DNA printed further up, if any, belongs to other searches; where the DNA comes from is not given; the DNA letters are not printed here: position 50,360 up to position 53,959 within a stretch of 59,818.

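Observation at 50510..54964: VirB10 expanded to 1484 aa by about 1000 residues of a 17-aa repeat between the N-terminal hydrophobic segment and the barrel domain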

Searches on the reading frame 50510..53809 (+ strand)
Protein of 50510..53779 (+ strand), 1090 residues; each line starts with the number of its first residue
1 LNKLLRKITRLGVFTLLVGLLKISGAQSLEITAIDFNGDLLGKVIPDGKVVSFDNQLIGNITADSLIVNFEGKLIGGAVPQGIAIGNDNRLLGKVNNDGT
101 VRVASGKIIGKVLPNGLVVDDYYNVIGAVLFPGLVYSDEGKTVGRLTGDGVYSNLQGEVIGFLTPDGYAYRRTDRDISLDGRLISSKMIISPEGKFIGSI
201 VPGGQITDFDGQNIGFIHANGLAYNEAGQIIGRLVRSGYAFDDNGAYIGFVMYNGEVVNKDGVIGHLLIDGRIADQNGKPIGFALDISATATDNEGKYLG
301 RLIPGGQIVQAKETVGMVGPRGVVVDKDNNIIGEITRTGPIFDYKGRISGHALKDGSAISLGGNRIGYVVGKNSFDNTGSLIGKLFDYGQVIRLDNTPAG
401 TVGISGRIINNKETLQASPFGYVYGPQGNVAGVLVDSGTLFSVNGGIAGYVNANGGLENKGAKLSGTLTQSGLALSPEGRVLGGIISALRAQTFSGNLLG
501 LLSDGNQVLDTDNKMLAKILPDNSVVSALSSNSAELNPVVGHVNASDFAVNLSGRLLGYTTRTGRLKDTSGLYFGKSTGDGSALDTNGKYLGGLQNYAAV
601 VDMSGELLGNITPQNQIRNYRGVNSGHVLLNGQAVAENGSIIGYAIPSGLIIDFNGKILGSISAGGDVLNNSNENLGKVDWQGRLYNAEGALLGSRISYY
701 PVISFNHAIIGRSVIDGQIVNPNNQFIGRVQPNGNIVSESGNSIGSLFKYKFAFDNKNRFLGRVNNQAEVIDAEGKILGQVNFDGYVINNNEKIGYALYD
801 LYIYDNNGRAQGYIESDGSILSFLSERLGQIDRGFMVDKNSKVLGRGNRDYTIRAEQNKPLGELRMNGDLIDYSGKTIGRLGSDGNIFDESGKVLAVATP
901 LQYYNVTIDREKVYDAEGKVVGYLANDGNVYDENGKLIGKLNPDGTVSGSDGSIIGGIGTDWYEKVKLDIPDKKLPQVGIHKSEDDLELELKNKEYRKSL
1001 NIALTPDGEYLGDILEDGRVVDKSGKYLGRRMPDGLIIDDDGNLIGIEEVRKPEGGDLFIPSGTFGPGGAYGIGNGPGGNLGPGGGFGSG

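Call 20: search_solved_structures(query=window:50600-53750:+, max_evalue=1, show_alignments=2)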
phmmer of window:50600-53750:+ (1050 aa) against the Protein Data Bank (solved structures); distinct sequences matched with E-value up to 1: 2.
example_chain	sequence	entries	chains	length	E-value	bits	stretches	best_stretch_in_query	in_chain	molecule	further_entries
5x1i_A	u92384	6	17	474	0.42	11.5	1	665-770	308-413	Vanillate/3-O-methylgallate O-demethylase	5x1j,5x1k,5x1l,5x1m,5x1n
5tl4_A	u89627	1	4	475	0.43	11.5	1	665-770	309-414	Vanillate/3-O-methylgallate O-demethylase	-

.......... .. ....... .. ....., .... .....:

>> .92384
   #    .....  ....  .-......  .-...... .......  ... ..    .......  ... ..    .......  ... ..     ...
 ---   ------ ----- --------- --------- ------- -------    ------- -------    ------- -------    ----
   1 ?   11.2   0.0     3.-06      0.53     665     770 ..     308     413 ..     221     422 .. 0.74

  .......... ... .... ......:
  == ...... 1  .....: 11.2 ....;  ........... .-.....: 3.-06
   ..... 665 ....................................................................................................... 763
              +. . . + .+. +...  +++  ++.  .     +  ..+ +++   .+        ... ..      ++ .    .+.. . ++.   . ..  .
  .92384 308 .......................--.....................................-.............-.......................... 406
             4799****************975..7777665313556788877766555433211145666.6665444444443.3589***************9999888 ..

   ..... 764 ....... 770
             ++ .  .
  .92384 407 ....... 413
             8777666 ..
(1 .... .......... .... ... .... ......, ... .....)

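Call 22: find_homologous_proteins(query=window:50510-53779:+, max_evalue=1e-10)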
Query window:50510-53779:+ (1090 aa): 1029 proteins with E <= 1e-10 among 8000 candidates; the best 120 are listed.
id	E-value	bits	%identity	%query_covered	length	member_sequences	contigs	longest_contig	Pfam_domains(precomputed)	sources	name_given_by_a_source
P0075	0.0e+0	1759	74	98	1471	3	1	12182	PF21784.4,PF12396.15,PF21785.4,PF03743.20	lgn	-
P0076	0.0e+0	1651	68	98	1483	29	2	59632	PF21784.4,PF12396.15,PF21785.4,PF03743.20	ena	-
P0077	0.0e+0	1473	62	98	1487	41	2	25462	PF21784.4,PF12396.15,PF21785.4,PF03743.20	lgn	-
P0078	0.0e+0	1426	55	95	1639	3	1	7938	PF21784.4,PF05593.20,PF12396.15,PF21785.4,PF03743.20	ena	-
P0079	0.0e+0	1412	53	96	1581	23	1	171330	PF21784.4,PF12396.15,PF21785.4,PF03743.20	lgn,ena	-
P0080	0.0e+0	1374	59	98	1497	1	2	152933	PF21784.4,PF12396.15,PF21785.4,PF03743.20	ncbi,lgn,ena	-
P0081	0.0e+0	1249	54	99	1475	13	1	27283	PF21784.4,PF12396.15,PF21785.4,PF03743.20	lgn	-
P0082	0.0e+0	1244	53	98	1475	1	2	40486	PF21784.4,PF12396.15,PF21785.4,PF03743.20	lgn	-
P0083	0.0e+0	1227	47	96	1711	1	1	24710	PF21784.4,PF12396.15,PF21785.4,PF03743.20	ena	-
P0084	0.0e+0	1226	53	98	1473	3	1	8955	PF21784.4,PF12396.15,PF21785.4,PF03743.20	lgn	-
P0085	0.0e+0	1195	47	96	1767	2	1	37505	PF21784.4,PF05593.20,PF12396.15,PF21785.4,PF03743.20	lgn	-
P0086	0.0e+0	1191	46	96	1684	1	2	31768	PF21784.4,PF05593.20,PF12396.15,PF21785.4,PF03743.20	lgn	-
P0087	0.0e+0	1187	47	97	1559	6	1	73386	PF21784.4,PF12396.15,PF21785.4,PF03743.20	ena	-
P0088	0.0e+0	1186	48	94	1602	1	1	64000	PF21784.4,PF12396.15,PF21785.4,PF03743.20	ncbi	-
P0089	0.0e+0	1184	48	96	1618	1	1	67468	PF21784.4,PF12396.15,PF21785.4,PF03743.20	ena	-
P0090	0.0e+0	1184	47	96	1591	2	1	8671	PF21784.4,PF12396.15,PF21785.4,PF03743.20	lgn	-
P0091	0.0e+0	1184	48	96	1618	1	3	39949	PF21784.4,PF12396.15,PF21785.4,PF03743.20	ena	-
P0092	0.0e+0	1184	48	96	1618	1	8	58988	PF21784.4,PF12396.15,PF21785.4,PF03743.20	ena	-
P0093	0.0e+0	1183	48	96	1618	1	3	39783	PF21784.4,PF12396.15,PF21785.4,PF03743.20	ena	-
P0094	0.0e+0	1182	53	98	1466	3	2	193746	PF21784.4,PF12396.15,PF21785.4,PF03743.20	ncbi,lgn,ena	-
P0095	0.0e+0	1174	49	98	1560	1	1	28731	PF21784.4,PF12396.15,PF21785.4,PF03743.20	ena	-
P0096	0.0e+0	1173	48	99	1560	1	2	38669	PF21784.4,PF12396.15,PF21785.4,PF03743.20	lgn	-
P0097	0.0e+0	1173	48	99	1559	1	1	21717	PF21784.4,PF12396.15,PF21785.4,PF03743.20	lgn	-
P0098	0.0e+0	1172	52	98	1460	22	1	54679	PF21784.4,PF12396.15,PF21785.4,PF03743.20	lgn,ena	-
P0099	0.0e+0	1172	48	99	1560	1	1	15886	PF21784.4,PF12396.15,PF21785.4,PF03743.20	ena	-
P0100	0.0e+0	1172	48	99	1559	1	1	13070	PF21784.4,PF12396.15,PF21785.4,PF03743.20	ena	-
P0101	0.0e+0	1172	48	99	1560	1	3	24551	PF21784.4,PF12396.15,PF21785.4,PF03743.20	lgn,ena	-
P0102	0.0e+0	1171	48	99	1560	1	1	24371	PF21784.4,PF12396.15,PF21785.4,PF03743.20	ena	-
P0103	0.0e+0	1171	48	99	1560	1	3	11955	PF21784.4,PF12396.15,PF21785.4,PF03743.20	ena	-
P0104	0.0e+0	1170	49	98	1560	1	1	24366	PF21784.4,PF12396.15,PF21785.4,PF03743.20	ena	-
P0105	0.0e+0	1169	52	97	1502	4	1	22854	PF21784.4,PF12396.15,PF21785.4,PF03743.20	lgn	-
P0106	0.0e+0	1168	47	98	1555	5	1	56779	PF21784.4,PF12396.15,PF21785.4,PF03743.20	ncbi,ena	-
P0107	0.0e+0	1168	49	98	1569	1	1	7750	PF21784.4,PF12396.15,PF21785.4,PF03743.20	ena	-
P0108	0.0e+0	1168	48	99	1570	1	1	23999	PF21784.4,PF12396.15,PF21785.4,PF03743.20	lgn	-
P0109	0.0e+0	1168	49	97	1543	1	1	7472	PF21784.4,PF12396.15,PF21785.4,PF03743.20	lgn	-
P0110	0.0e+0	1168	51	99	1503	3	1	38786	PF21784.4,PF12396.15,PF21785.4,PF03743.20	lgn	-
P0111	0.0e+0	1167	49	98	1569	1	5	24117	PF21784.4,PF12396.15,PF21785.4,PF03743.20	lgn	-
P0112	0.0e+0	1167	49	97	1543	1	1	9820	PF21784.4,PF12396.15,PF21785.4,PF03743.20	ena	-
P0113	0.0e+0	1167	48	98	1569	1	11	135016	PF21784.4,PF12396.15,PF21785.4,PF03743.20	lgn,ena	-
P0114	0.0e+0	1167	48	98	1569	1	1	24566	PF21784.4,PF12396.15,PF21785.4,PF03743.20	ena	-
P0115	0.0e+0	1167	49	98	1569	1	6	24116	PF21784.4,PF12396.15,PF21785.4,PF03743.20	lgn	-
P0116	0.0e+0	1167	49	98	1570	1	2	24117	PF21784.4,PF12396.15,PF21785.4,PF03743.20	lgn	-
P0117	0.0e+0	1167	48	99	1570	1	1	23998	PF21784.4,PF12396.15,PF21785.4,PF03743.20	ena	-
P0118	0.0e+0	1167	49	98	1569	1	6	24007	PF21784.4,PF12396.15,PF21785.4,PF03743.20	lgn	-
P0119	0.0e+0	1167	48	99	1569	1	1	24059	PF21784.4,PF12396.15,PF21785.4,PF03743.20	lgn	-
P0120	0.0e+0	1167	48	99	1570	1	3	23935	PF21784.4,PF12396.15,PF21785.4,PF03743.20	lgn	-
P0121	0.0e+0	1167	48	99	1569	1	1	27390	PF21784.4,PF12396.15,PF21785.4,PF03743.20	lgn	-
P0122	0.0e+0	1167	48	98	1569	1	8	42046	PF21784.4,PF12396.15,PF21785.4,PF03743.20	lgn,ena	-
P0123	0.0e+0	1167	49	98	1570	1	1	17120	PF21784.4,PF12396.15,PF21785.4,PF03743.20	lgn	-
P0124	0.0e+0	1167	48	99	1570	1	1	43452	PF21784.4,PF12396.15,PF21785.4,PF03743.20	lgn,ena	-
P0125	0.0e+0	1167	48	98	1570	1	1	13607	PF21784.4,PF12396.15,PF21785.4,PF03743.20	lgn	-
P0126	0.0e+0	1167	48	98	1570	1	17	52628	PF21784.4,PF12396.15,PF21785.4,PF03743.20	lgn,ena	-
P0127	0.0e+0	1167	48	98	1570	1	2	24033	PF21784.4,PF12396.15,PF21785.4,PF03743.20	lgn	-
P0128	0.0e+0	1167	48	99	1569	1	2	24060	PF21784.4,PF12396.15,PF21785.4,PF03743.20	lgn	-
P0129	0.0e+0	1166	48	99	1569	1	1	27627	PF21784.4,PF12396.15,PF21785.4,PF03743.20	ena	-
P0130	0.0e+0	1166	48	99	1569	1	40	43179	PF21784.4,PF12396.15,PF21785.4,PF03743.20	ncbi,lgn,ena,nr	ncbi:MAG: hypothetical protein EGQ57_06065 [Alphaproteobacteria bacterium]|nr:hypothetical protein [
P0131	0.0e+0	1166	48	99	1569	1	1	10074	PF21784.4,PF12396.15,PF21785.4,PF03743.20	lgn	-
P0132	0.0e+0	1166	48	99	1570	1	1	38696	PF21784.4,PF12396.15,PF21785.4,PF03743.20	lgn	-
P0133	0.0e+0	1166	48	98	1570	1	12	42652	PF21784.4,PF12396.15,PF21785.4,PF03743.20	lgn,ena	-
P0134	0.0e+0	1166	48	99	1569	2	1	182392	PF21784.4,PF12396.15,PF21785.4,PF03743.20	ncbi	-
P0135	0.0e+0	1166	48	99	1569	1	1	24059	PF21784.4,PF12396.15,PF21785.4,PF03743.20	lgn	-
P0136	0.0e+0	1166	48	99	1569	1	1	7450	PF21784.4,PF12396.15,PF21785.4,PF03743.20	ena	-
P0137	0.0e+0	1166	48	98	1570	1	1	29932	PF21784.4,PF12396.15,PF21785.4,PF03743.20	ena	-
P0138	0.0e+0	1166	48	99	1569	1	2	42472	PF21784.4,PF12396.15,PF21785.4,PF03743.20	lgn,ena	-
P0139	0.0e+0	1166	48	98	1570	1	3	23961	PF21784.4,PF12396.15,PF21785.4,PF03743.20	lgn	-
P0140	0.0e+0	1166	49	98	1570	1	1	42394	PF21784.4,PF12396.15,PF21785.4,PF03743.20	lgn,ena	-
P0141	0.0e+0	1166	48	99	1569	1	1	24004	PF21784.4,PF12396.15,PF21785.4,PF03743.20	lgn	-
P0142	0.0e+0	1166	48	99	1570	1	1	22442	PF21784.4,PF12396.15,PF21785.4,PF03743.20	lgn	-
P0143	0.0e+0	1165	48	99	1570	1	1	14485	PF21784.4,PF12396.15,PF21785.4,PF03743.20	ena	-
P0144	0.0e+0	1165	48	99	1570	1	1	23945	PF21784.4,PF12396.15,PF21785.4,PF03743.20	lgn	-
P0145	0.0e+0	1165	48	99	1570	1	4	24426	PF21784.4,PF12396.15,PF21785.4,PF03743.20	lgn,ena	-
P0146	0.0e+0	1165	48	99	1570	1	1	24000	PF21784.4,PF12396.15,PF21785.4,PF03743.20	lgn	-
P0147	0.0e+0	1165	48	98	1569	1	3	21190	PF21784.4,PF12396.15,PF21785.4,PF03743.20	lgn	-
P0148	0.0e+0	1165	48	99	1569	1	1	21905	PF21784.4,PF12396.15,PF21785.4,PF03743.20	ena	-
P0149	0.0e+0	1165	48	99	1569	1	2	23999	PF21784.4,PF12396.15,PF21785.4,PF03743.20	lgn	-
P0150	0.0e+0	1165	48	99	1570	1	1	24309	PF21784.4,PF12396.15,PF21785.4,PF03743.20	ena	-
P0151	0.0e+0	1165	48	98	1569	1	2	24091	PF21784.4,PF12396.15,PF21785.4,PF03743.20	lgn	-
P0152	0.0e+0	1165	48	98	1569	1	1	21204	PF21784.4,PF12396.15,PF21785.4,PF03743.20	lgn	-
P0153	0.0e+0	1165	48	99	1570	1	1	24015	PF21784.4,PF12396.15,PF21785.4,PF03743.20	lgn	-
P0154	0.0e+0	1165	48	99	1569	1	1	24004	PF21784.4,PF12396.15,PF21785.4,PF03743.20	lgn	-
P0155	0.0e+0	1165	48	99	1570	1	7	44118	PF21784.4,PF12396.15,PF21785.4,PF03743.20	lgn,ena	-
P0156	0.0e+0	1165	48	99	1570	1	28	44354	PF21784.4,PF12396.15,PF21785.4,PF03743.20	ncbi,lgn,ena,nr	ncbi:cOMB3 [Azospirillum sp. CAG:239]|nr:cOMB3 [Azospirillum sp. CAG:239]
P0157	0.0e+0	1165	48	99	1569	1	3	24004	PF21784.4,PF12396.15,PF21785.4,PF03743.20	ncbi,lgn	-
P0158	0.0e+0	1165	48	99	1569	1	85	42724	PF21784.4,PF12396.15,PF21785.4,PF03743.20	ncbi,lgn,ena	-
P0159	0.0e+0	1165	48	99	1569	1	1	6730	PF21784.4,PF12396.15,PF21785.4,PF03743.20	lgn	-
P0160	0.0e+0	1165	48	99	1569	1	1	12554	PF21784.4,PF12396.15,PF21785.4,PF03743.20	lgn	-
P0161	0.0e+0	1165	48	99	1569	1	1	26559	PF21784.4,PF12396.15,PF21785.4,PF03743.20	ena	-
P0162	0.0e+0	1165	48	99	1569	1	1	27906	PF21784.4,PF12396.15,PF21785.4,PF03743.20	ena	-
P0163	0.0e+0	1165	48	99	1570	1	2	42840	PF21784.4,PF12396.15,PF21785.4,PF03743.20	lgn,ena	-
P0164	0.0e+0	1165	48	99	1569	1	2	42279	PF21784.4,PF12396.15,PF21785.4,PF03743.20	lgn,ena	-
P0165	0.0e+0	1165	48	99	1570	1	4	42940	PF21784.4,PF12396.15,PF21785.4,PF03743.20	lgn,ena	-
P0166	0.0e+0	1165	48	99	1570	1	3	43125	PF21784.4,PF12396.15,PF21785.4,PF03743.20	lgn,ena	-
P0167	0.0e+0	1165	48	99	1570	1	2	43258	PF21784.4,PF12396.15,PF21785.4,PF03743.20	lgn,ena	-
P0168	0.0e+0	1165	48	99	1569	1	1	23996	PF21784.4,PF12396.15,PF21785.4,PF03743.20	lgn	-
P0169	0.0e+0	1165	48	99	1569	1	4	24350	PF21784.4,PF12396.15,PF21785.4,PF03743.20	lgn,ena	-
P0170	0.0e+0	1165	48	99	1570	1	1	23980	PF21784.4,PF12396.15,PF21785.4,PF03743.20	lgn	-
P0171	0.0e+0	1165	48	99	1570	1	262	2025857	PF21784.4,PF12396.15,PF21785.4,PF03743.20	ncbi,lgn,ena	ncbi:MAG: 5-fold beta-flower protein [Alphaproteobacteria bacterium]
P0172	0.0e+0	1165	48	99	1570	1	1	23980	PF21784.4,PF12396.15,PF21785.4,PF03743.20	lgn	-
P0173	0.0e+0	1165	48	99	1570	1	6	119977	PF21784.4,PF12396.15,PF21785.4,PF03743.20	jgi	jgi:conjugation trbI family protein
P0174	0.0e+0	1165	48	99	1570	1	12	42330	PF21784.4,PF12396.15,PF21785.4,PF03743.20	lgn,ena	-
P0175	0.0e+0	1165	48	99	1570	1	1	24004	PF21784.4,PF12396.15,PF21785.4,PF03743.20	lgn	-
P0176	0.0e+0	1165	48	99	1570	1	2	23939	PF21784.4,PF12396.15,PF21785.4,PF03743.20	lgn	-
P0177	0.0e+0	1165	48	99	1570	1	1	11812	PF21784.4,PF12396.15,PF21785.4,PF03743.20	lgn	-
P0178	0.0e+0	1165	48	99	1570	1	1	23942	PF21784.4,PF12396.15,PF21785.4,PF03743.20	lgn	-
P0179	0.0e+0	1165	48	98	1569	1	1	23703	PF21784.4,PF12396.15,PF21785.4,PF03743.20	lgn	-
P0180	0.0e+0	1165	47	99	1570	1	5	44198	PF21784.4,PF12396.15,PF21785.4,PF03743.20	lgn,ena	-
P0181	0.0e+0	1165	48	99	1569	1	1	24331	PF21784.4,PF12396.15,PF21785.4,PF03743.20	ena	-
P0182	0.0e+0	1165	47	99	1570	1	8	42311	PF21784.4,PF12396.15,PF21785.4,PF03743.20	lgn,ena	-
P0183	0.0e+0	1165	48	99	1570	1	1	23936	PF21784.4,PF12396.15,PF21785.4,PF03743.20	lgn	-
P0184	0.0e+0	1165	47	99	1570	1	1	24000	PF21784.4,PF12396.15,PF21785.4,PF03743.20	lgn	-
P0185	0.0e+0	1165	48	98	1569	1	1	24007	PF21784.4,PF12396.15,PF21785.4,PF03743.20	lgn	-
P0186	0.0e+0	1165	48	99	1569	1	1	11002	PF21784.4,PF12396.15,PF21785.4,PF03743.20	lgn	-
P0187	0.0e+0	1165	48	99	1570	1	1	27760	PF21784.4,PF12396.15,PF21785.4,PF03743.20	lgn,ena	-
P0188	0.0e+0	1165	48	99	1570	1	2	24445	PF21784.4,PF12396.15,PF21785.4,PF03743.20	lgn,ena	-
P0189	0.0e+0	1165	48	98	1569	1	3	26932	PF21784.4,PF12396.15,PF21785.4,PF03743.20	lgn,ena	-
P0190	0.0e+0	1165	48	99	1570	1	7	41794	PF21784.4,PF12396.15,PF21785.4,PF03743.20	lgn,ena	-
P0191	0.0e+0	1165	48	99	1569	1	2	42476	PF21784.4,PF12396.15,PF21785.4,PF03743.20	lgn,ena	-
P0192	0.0e+0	1165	48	99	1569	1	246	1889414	PF21784.4,PF12396.15,PF21785.4,PF03743.20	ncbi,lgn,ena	-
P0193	0.0e+0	1165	48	99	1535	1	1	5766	PF21784.4,PF12396.15,PF21785.4,PF03743.20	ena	-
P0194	0.0e+0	1165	48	99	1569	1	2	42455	PF21784.4,PF12396.15,PF21785.4,PF03743.20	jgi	jgi:hypothetical protein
